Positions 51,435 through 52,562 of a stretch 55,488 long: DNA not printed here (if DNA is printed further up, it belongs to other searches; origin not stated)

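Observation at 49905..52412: Compact three-gene operon: a 75-aa two-TM protein, a 483-aa protein of unknown family, and a membrane-anchored S49 (SppA-like) peptidase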

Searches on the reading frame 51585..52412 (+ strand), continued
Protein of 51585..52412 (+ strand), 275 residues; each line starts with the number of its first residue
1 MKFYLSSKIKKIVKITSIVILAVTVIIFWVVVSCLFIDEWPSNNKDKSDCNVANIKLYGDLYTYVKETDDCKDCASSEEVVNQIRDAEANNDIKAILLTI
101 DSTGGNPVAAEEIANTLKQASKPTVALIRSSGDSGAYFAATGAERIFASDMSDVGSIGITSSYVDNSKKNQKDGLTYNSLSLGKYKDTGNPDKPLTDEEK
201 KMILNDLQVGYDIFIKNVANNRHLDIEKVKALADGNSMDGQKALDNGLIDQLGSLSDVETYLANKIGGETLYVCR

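Call 97: find_encoding_contigs(protein=P0098, flank=8000, max_places=2)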
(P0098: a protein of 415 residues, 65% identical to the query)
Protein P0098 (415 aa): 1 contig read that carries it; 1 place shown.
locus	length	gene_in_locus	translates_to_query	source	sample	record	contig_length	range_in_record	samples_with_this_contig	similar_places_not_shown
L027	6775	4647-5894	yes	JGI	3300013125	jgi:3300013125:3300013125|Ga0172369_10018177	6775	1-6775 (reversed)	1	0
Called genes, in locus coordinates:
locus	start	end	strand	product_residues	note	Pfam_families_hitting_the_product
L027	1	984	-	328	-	?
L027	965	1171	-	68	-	PF12728:HTH_17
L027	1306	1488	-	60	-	-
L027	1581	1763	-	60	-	-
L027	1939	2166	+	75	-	-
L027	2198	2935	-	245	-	-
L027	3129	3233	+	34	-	-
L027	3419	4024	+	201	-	-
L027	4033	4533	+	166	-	-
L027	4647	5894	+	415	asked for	PF01343:Peptidase_S49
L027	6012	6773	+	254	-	?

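Call 106: search_protein_families(library=pfam, proteins=[L025:6798-7619:+, L025:7649-7990:+, L025:8848-9390:+, L027:3419-4024:+, L027:4033-4533:+], max_evalue=0.05)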
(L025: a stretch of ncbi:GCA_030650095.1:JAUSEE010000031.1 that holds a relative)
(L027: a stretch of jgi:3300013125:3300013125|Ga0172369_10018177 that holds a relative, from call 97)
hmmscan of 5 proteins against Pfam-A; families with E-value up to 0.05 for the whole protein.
L025:6798-7619:+ (273 aa): 5 families
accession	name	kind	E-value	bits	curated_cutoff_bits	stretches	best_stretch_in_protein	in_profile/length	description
PF13240.11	Zn_Ribbon_1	-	0.00031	20.9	25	1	7-26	2-21/23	zinc-ribbon domain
PF12773.13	DZR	-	0.00042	20.8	27.3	1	5-25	25-45/45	Double zinc ribbon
PF13248.11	Zn_ribbon_3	-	0.00052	19.8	27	1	5-25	3-23/26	zinc-ribbon domain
PF00565.23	SNase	-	0.001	20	21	1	168-269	26-105/107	Staphylococcal nuclease homologue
PF01490.24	Aa_trans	-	0.005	16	25.6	1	35-137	266-338/410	Transmembrane amino acid transporter protein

L025:7649-7990:+ (113 aa): 6 families
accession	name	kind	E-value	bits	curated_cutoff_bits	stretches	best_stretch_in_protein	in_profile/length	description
PF09297.16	Zn_ribbon_NUD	-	5.9e-05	23.1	24.8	1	13-28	2-17/32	NADH pyrophosphatase zinc ribbon domain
PF13240.11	Zn_Ribbon_1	-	9.4e-05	22.5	25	1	2-21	1-20/23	zinc-ribbon domain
PF12773.13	DZR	-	0.00024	21.6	27.3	1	3-25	1-23/45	Double zinc ribbon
PF17032.10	Zn_ribbon_15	-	0.0015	19.7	28.9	0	2-21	54-73/73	zinc-ribbon family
PF13248.11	Zn_ribbon_3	-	0.012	15.6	27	1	3-23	5-25/26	zinc-ribbon domain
PF08271.17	Zn_Ribbon_TF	-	0.021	14.8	29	1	2-14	21-33/43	TFIIB zinc-binding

L025:8848-9390:+ (180 aa): 0 families

L027:3419-4024:+ (201 aa): 2 families
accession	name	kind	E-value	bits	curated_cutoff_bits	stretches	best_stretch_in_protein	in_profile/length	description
PF21202.3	SLX1_C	-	0.023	15.5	27.2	0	161-177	43-59/65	Structure-specific endonuclease subunit SLX1, C-terminal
PF24460.1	DUF7575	-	0.042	13.6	28.5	0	169-177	5-13/28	Domain of unknown function (DUF7575)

L027:4033-4533:+ (166 aa): 4 families
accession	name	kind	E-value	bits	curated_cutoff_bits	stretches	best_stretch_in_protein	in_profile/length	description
PF09581.16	Spore_III_AF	-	0.0032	17.9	28.3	1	74-144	49-116/185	Stage III sporulation protein AF (Spore_III_AF)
PF17234.7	MPM1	-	0.013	16.3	25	1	77-140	102-162/169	Mitochondrial peculiar membrane protein 1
PF23488.1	YKL065W-A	-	0.015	15.8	27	1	39-90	22-73/73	YKL065W-A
PF01519.22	DUF16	-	0.044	14.7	40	0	79-152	16-92/104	Protein of unknown function DUF16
